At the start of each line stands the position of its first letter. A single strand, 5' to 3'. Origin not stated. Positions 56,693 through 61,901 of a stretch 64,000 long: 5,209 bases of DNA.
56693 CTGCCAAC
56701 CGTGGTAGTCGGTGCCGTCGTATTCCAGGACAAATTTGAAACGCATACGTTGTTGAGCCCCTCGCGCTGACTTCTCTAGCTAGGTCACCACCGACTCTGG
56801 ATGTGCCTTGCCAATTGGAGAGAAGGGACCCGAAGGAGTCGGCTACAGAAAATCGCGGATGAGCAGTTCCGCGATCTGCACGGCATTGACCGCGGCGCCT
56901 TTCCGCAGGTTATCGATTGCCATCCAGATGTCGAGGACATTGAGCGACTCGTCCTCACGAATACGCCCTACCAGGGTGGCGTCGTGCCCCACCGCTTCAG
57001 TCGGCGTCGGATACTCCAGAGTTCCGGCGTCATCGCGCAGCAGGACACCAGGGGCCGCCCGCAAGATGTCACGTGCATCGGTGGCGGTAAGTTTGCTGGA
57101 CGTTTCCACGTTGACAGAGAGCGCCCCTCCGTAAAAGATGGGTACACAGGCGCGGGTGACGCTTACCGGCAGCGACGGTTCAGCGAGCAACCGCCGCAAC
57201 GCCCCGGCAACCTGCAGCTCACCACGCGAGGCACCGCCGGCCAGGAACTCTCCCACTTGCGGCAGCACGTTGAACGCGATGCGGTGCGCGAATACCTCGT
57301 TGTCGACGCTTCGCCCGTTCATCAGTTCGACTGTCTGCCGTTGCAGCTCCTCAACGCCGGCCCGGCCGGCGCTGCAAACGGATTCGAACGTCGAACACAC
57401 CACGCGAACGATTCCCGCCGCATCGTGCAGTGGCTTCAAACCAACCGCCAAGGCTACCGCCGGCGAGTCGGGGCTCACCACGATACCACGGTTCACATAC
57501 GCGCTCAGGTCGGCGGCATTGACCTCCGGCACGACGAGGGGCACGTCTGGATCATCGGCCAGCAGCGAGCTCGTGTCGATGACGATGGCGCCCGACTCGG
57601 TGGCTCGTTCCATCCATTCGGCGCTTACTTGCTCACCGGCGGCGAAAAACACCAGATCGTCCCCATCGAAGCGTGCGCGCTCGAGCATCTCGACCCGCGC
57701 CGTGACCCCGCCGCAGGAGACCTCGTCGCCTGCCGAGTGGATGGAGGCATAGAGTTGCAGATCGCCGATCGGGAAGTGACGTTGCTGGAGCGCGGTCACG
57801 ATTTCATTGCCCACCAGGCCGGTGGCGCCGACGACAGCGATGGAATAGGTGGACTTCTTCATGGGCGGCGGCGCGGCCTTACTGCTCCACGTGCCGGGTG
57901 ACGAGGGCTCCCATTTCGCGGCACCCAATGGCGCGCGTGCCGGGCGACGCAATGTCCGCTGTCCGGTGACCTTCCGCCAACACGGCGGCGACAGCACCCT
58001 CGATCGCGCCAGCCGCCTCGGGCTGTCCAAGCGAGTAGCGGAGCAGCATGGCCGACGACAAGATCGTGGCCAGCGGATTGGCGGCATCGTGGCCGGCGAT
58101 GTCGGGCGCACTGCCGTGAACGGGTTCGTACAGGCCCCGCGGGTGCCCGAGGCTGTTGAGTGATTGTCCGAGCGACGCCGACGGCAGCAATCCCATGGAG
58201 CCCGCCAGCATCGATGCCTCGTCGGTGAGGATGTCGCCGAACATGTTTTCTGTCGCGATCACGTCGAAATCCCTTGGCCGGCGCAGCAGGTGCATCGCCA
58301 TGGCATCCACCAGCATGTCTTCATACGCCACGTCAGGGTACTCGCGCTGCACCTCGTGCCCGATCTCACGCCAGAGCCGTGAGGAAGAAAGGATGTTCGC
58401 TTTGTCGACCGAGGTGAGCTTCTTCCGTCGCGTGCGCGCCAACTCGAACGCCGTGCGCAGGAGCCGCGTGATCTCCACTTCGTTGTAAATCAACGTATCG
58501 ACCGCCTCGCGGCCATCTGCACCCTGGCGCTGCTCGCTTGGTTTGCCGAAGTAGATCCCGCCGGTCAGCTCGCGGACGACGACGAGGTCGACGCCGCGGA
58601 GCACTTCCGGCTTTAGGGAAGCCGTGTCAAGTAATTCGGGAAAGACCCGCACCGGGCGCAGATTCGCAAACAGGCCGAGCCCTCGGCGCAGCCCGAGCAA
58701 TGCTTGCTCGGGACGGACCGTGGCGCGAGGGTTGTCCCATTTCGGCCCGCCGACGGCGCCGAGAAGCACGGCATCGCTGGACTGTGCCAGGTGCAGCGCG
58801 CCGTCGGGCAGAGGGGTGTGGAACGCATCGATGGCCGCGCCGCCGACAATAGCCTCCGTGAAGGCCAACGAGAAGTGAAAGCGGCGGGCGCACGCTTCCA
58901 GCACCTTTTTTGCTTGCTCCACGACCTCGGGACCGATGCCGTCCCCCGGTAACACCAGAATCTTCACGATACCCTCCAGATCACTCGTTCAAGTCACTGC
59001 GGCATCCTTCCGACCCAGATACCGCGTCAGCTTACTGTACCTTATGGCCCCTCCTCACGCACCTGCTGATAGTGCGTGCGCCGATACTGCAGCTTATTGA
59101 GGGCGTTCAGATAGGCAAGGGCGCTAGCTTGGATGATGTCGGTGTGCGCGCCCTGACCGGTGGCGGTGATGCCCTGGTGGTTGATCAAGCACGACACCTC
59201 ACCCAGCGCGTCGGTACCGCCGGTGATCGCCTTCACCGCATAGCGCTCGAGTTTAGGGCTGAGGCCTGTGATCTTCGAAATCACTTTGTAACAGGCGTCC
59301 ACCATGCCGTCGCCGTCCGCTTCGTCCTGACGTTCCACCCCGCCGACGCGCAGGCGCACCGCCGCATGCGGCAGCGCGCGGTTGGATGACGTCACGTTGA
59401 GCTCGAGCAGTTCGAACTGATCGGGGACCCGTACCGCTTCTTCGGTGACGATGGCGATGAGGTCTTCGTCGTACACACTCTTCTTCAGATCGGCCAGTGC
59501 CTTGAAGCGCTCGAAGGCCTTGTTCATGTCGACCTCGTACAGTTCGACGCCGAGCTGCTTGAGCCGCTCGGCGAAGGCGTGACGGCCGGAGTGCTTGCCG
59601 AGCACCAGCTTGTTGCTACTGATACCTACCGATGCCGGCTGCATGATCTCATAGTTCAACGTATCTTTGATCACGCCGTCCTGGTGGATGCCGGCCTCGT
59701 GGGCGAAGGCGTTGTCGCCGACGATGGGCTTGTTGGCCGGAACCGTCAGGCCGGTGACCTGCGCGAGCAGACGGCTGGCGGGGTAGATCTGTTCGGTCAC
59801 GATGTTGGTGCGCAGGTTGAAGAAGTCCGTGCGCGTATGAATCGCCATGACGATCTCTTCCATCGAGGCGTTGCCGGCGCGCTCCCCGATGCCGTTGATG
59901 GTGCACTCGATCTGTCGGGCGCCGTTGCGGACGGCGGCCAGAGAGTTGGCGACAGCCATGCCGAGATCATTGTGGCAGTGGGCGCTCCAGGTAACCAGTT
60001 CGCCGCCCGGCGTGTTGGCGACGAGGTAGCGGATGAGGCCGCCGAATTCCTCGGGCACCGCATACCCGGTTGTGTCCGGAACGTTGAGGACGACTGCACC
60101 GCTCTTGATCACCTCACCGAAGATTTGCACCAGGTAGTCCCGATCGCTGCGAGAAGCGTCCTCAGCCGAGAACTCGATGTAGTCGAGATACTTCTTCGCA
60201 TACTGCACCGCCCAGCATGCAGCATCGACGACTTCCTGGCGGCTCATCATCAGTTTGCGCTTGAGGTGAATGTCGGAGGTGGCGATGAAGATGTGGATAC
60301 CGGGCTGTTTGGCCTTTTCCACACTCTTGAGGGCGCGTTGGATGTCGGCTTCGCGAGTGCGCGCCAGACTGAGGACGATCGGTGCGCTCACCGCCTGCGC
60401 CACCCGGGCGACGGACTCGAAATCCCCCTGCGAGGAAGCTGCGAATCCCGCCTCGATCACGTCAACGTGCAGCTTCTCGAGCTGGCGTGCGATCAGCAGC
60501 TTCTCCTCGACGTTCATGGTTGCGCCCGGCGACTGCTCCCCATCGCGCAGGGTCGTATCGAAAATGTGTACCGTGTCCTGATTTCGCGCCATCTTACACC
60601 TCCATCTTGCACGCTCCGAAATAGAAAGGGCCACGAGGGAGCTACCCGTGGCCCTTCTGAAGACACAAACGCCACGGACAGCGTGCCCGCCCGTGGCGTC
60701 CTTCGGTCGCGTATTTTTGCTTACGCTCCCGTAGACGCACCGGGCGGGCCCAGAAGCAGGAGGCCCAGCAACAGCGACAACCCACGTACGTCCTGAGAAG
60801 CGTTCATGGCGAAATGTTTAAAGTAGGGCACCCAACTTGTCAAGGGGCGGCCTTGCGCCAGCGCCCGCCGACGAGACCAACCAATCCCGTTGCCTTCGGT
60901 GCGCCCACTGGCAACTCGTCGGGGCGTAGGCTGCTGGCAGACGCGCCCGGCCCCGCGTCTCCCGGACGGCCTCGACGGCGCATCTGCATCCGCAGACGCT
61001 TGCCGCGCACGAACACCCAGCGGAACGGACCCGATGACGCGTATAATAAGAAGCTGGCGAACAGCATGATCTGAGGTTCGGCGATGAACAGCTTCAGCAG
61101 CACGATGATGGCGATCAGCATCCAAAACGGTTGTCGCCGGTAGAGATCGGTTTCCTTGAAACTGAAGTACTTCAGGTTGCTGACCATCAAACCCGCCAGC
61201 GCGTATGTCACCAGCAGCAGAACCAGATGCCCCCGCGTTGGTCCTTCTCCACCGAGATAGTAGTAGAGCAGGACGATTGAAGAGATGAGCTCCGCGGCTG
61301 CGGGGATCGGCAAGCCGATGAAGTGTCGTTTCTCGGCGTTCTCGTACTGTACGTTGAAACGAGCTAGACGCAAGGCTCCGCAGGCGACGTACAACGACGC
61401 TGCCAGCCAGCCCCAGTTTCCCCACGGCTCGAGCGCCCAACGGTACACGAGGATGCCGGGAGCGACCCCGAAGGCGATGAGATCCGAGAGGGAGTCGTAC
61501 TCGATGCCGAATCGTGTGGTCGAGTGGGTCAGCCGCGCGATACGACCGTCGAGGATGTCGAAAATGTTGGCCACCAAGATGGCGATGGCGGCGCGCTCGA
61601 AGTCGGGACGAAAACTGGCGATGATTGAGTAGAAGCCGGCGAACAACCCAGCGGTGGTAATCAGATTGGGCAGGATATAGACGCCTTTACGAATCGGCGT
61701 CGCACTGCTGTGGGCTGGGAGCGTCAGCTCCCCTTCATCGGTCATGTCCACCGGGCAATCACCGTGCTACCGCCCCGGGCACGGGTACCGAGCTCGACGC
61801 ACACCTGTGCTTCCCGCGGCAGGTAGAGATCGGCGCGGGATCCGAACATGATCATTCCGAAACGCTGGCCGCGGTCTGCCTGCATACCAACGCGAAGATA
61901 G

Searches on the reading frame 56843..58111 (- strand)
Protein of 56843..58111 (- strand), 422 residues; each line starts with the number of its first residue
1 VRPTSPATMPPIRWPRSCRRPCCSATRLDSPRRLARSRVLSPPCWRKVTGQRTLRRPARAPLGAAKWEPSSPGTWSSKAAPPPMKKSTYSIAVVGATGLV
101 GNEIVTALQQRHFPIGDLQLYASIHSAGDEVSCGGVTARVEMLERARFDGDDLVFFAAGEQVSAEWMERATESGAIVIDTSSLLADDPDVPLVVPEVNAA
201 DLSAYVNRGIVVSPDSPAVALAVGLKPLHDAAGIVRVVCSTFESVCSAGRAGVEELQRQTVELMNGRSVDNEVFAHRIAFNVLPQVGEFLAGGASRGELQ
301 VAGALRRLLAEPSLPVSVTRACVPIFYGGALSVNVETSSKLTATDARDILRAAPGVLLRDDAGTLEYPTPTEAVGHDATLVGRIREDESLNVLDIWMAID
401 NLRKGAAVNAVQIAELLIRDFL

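Call 72: search_protein_families(library=pfam, proteins=[window:56843-58111:-], max_evalue=0.00001)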
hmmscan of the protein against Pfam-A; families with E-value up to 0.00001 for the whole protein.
window:56843-58111:- (422 aa): 2 families
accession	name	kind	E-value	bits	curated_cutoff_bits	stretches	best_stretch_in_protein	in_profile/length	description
PF02774.23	Semialdhyde_dhC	-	7.8e-36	124.4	26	1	225-404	1-184/184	Semialdehyde dehydrogenase, dimerisation domain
PF01118.30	Semialdhyde_dh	-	8.4e-26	91.2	26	1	91-203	2-119/121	Semialdehyde dehydrogenase, NAD binding domain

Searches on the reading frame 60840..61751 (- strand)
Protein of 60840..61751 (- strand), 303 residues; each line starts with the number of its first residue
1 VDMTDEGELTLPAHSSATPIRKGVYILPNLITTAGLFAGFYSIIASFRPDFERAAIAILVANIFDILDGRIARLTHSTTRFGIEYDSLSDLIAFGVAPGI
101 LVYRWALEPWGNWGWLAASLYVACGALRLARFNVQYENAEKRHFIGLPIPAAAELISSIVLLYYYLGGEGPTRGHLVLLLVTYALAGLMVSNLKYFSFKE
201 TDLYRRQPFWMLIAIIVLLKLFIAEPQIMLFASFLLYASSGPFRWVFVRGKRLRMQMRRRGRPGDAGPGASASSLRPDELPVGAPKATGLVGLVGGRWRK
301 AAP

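Call 72: search_protein_families(library=pfam, proteins=[window:60840-61751:-], max_evalue=0.00001)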
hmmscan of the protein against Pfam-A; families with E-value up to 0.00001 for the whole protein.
window:60840-61751:- (303 aa): 1 family
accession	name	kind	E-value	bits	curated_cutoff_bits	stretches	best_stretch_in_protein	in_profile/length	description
PF01066.26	CDP-OH_P_transf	-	1.3e-21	78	22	1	26-174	2-138/152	CDP-alcohol phosphatidyltransferase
